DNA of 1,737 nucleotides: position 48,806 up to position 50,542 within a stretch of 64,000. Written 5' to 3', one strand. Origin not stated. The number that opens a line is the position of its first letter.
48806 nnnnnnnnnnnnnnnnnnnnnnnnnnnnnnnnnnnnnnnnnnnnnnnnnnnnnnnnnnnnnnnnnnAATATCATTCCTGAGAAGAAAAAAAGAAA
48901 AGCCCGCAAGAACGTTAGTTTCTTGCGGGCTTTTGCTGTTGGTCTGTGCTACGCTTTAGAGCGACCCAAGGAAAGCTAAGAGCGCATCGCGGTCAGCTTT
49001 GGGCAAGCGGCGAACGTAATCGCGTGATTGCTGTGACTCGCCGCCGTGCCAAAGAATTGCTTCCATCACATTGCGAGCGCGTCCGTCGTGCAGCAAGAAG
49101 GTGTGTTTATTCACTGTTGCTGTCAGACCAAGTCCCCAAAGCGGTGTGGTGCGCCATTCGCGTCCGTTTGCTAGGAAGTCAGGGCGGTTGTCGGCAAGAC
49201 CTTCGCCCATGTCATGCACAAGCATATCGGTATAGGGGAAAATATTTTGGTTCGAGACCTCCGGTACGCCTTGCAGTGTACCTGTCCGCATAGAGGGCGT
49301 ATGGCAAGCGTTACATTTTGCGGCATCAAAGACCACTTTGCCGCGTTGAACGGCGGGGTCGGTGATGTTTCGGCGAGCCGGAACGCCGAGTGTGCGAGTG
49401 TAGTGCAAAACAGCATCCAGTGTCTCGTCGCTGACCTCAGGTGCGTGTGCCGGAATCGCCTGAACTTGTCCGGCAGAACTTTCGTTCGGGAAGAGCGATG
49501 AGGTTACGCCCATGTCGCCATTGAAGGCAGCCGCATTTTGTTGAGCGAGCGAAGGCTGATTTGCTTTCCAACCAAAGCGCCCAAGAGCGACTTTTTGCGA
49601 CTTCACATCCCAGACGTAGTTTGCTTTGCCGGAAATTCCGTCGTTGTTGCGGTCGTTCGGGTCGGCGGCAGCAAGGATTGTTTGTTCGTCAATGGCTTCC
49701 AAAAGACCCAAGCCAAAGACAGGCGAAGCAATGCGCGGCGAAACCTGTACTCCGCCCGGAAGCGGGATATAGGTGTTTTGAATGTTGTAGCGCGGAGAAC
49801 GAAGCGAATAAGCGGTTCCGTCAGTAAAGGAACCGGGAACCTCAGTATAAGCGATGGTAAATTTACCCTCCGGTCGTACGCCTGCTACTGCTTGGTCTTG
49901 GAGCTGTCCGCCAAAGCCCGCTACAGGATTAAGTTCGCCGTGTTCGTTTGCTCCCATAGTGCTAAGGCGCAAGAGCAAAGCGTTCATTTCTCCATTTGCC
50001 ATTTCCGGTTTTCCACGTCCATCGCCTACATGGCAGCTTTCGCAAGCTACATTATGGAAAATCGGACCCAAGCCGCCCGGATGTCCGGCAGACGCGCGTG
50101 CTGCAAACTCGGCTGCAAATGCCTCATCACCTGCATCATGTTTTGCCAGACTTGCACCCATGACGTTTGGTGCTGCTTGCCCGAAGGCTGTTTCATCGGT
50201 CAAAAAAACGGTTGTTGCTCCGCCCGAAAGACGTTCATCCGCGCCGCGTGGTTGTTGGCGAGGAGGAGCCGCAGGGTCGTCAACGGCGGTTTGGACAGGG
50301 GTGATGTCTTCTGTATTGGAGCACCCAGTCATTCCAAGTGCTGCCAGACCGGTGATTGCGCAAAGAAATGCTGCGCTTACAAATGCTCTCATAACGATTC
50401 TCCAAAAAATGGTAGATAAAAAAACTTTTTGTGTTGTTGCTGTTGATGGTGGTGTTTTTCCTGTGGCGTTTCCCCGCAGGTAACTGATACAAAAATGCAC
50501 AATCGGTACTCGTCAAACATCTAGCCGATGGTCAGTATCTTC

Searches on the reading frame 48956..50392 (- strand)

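Call 45: search_protein_families(library=pfam, proteins=[window:48956-50392:-], max_evalue=0.001)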
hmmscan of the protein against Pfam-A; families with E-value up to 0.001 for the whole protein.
window:48956-50392:- (478 aa): 3 families
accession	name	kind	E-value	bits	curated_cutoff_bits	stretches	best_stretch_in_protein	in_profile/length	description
PF06537.16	DHOR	-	1.4e-109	367.2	22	1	54-478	5-499/499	Di-haem oxidoreductase, putative peroxidase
PF13442.11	Cytochrome_CBB3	-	1.5e-06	28.8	27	0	347-380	2-33/68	Cytochrome C oxidase, cbb3-type, subunit III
PF00034.26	Cytochrom_C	-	1.8e-06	29.6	21.3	0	348-477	1-88/90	Cytochrome c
